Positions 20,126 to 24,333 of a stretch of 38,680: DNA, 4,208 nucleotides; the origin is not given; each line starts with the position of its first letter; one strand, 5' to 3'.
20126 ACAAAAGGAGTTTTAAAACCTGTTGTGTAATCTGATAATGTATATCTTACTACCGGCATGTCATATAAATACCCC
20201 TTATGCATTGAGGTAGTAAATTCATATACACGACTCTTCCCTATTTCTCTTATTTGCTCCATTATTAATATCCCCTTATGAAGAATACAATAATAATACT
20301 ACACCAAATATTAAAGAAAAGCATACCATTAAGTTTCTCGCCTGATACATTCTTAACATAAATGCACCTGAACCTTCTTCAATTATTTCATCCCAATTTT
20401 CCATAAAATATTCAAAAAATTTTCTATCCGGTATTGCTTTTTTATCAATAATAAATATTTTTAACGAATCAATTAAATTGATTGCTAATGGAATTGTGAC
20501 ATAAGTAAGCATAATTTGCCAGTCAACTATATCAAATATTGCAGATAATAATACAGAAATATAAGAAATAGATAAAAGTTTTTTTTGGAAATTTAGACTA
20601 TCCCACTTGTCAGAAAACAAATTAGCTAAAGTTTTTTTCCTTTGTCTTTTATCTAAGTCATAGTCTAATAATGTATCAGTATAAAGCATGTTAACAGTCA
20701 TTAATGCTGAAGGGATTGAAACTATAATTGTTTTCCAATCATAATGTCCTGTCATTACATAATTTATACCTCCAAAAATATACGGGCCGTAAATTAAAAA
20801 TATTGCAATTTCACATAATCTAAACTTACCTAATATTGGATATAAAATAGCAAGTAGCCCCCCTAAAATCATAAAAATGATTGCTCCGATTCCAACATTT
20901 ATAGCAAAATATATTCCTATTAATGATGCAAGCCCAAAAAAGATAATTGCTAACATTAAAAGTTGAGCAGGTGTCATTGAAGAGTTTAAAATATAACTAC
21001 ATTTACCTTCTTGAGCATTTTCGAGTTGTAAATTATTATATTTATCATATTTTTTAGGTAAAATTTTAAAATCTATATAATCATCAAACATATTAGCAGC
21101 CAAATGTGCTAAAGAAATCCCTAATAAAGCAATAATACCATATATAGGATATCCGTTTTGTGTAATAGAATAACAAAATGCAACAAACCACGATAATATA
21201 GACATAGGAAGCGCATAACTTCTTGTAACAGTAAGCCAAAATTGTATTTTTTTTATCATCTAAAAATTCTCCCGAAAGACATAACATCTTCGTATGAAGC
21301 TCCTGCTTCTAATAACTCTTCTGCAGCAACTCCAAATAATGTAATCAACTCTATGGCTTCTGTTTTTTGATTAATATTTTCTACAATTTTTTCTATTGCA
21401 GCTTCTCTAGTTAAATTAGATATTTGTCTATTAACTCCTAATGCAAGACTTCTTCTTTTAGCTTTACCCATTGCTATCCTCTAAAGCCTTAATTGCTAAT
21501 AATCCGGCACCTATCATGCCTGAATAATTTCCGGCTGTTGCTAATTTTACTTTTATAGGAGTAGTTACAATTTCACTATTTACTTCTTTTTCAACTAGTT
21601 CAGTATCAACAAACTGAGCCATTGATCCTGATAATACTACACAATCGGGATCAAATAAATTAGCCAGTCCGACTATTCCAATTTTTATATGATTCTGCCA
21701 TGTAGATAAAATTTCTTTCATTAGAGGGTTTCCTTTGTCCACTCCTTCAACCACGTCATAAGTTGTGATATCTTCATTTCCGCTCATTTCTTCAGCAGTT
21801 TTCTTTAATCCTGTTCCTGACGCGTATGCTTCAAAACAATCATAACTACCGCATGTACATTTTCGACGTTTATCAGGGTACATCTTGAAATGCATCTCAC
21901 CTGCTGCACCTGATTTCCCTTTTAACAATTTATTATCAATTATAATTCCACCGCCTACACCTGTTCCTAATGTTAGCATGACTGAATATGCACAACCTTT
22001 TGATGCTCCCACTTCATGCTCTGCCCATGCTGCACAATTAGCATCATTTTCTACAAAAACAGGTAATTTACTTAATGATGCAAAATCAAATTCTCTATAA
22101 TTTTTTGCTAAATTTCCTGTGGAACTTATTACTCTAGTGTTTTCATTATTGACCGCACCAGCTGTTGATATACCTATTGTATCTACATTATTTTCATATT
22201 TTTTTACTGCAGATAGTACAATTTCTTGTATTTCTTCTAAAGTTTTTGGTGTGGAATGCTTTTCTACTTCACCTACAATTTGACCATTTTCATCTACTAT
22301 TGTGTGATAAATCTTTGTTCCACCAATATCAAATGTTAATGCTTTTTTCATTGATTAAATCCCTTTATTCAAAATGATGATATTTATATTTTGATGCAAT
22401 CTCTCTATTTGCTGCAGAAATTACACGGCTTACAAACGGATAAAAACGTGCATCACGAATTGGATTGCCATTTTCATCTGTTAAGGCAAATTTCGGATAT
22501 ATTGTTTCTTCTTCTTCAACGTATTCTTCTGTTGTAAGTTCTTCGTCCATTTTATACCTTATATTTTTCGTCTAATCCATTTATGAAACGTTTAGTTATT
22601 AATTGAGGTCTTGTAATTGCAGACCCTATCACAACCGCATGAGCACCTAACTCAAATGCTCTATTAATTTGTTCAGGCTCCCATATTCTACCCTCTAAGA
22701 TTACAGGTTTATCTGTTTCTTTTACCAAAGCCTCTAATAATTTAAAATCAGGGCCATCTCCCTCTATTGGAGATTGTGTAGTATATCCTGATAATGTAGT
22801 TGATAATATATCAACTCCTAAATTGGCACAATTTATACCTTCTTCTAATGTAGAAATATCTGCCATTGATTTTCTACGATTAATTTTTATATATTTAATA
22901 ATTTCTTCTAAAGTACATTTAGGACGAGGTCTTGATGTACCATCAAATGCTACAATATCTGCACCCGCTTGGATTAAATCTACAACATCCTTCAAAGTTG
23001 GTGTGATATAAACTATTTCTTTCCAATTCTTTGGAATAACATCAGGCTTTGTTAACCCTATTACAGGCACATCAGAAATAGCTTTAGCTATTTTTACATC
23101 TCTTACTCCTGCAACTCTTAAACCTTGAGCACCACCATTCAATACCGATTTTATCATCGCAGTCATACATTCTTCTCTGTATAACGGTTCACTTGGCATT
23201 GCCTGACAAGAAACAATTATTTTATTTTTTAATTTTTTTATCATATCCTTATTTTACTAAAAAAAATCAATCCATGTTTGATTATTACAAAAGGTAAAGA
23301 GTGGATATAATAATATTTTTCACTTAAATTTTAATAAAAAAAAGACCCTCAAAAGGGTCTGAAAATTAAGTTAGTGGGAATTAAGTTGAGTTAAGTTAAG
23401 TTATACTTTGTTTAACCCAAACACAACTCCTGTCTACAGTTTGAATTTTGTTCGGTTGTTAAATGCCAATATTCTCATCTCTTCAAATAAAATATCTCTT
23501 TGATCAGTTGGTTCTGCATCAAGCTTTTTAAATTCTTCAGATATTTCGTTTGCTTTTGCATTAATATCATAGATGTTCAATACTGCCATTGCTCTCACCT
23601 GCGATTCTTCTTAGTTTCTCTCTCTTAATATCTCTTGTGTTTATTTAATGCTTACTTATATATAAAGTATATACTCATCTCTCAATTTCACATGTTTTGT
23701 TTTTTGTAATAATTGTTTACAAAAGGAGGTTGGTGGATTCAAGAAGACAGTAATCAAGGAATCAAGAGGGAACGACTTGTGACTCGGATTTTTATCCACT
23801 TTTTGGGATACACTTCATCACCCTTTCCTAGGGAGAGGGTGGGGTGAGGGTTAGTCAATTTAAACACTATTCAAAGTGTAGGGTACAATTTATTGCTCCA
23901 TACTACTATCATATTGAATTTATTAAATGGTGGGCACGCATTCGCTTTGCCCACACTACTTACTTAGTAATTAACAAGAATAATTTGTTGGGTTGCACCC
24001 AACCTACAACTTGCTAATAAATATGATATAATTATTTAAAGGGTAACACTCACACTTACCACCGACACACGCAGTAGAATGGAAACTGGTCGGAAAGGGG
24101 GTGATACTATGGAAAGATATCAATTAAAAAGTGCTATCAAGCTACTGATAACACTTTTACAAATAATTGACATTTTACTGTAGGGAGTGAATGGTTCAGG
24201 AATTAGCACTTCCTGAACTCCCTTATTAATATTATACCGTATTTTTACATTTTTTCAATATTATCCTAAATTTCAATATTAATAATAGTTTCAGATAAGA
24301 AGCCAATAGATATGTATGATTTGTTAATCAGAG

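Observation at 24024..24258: Module 1: a 24-aa peptide ORF with an unusually strong SD and a convergent antisense RNA terminating inside it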

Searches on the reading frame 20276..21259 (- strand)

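Call 10: search_protein_families(library=pfam, proteins=[window:20276-21259:-])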
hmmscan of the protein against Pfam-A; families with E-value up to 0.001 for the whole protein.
window:20276-21259:- (327 aa): 1 family
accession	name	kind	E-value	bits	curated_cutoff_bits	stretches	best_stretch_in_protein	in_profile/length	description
PF01040.23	UbiA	-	1e-17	64.7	34.2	1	24-285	3-246/250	UbiA prenyltransferase family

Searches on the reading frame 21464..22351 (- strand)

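Call 10: search_protein_families(library=pfam, proteins=[window:21464-22351:-])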
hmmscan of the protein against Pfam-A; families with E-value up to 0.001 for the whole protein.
window:21464-22351:- (295 aa): 2 families
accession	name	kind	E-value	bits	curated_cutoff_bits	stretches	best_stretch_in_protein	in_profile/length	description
PF00480.26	ROK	-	8.3e-60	203.2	22.9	1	7-288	4-293/294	ROK family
PF01869.26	BcrAD_BadFG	-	3.7e-05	23.8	31.5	0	8-63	4-59/271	BadF/BadG/BcrA/BcrD ATPase family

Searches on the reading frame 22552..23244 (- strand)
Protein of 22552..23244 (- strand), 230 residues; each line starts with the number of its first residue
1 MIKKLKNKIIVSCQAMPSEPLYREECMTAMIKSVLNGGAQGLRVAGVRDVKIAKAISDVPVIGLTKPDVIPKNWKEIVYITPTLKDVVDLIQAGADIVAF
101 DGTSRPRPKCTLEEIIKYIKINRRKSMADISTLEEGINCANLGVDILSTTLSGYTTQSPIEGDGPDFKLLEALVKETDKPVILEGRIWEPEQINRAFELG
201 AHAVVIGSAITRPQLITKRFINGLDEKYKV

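Call 10: search_protein_families(library=pfam, proteins=[window:22552-23244:-])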
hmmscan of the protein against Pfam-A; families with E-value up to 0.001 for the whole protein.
window:22552-23244:- (230 aa): 4 families
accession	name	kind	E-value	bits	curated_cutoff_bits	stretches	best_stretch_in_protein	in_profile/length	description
PF04131.20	NanE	-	9.4e-61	204.8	27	1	27-224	1-190/192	Putative N-acetylmannosamine-6-phosphate epimerase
PF00977.27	His_biosynth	-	6.5e-05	22.9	23.6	1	163-210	58-222/228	Histidine biosynthesis protein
PF05690.20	ThiG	-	9.1e-05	22.4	23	1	168-213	165-210/247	Thiazole biosynthesis protein ThiG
PF03060.21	NMO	-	9.6e-05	22.3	28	1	135-210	148-225/331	Nitronate monooxygenase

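Call 12: find_encoding_contigs(protein=window:22552-23244:-, flank=4000, max_places=10)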
Protein window:22552-23244:- (230 aa): 9 contigs read that carry it; 7 places shown.
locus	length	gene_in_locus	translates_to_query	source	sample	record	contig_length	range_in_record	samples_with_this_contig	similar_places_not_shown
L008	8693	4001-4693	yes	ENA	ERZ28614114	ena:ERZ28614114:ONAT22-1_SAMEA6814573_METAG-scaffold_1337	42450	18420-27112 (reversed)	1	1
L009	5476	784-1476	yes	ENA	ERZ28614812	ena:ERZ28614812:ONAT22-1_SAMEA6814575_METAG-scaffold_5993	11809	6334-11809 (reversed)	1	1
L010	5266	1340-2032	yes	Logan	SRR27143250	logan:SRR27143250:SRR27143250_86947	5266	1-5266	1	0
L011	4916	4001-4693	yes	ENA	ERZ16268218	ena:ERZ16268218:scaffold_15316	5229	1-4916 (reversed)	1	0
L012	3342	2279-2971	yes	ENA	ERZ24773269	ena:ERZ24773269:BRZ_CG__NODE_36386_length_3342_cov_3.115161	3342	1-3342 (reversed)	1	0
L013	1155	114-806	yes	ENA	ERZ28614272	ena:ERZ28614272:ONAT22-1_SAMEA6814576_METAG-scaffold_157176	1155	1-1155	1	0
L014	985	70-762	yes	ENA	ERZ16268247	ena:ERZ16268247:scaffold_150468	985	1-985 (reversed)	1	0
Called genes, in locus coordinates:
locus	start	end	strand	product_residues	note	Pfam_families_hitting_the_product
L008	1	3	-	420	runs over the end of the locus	PF00512:HisKA, PF02518:HATPase_c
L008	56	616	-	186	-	PF04138:GtrA_DPMS_TM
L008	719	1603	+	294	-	PF00483:NTP_transferase, PF12804:NTP_transf_3 (weak)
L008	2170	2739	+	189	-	-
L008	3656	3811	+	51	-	-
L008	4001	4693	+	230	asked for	PF04131:NanE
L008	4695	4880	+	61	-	-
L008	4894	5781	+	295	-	PF00480:ROK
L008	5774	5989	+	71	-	-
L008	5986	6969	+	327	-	PF01040:UbiA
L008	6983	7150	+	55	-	-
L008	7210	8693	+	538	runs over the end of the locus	PF00890:FAD_binding_2, PF02910:Succ_DH_flav_C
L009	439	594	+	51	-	-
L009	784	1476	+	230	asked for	PF04131:NanE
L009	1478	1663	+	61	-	-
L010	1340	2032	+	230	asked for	PF04131:NanE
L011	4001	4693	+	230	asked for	PF04131:NanE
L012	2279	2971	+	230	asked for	PF04131:NanE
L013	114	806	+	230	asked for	PF04131:NanE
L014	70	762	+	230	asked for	PF04131:NanE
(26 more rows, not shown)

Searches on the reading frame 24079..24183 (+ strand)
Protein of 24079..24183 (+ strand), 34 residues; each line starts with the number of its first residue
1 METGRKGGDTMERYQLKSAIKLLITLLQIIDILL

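Call 23: search_protein_families(library=pfam, proteins=[window:24079-24180:+], max_evalue=10)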
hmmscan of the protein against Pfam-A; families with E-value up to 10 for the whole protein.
seq(34 aa): 0 families

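Call 24: search_protein_families(library=ncbifam, proteins=[window:24079-24180:+], max_evalue=10)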
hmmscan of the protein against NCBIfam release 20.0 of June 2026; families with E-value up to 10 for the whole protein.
seq(34 aa): 0 families

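Call 30: find_encoding_contigs(protein=window:24079-24183:+, flank=3000, max_places=10)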
Protein window:24079-24183:+ (34 aa): no gene with exactly this product is on record in the collection.
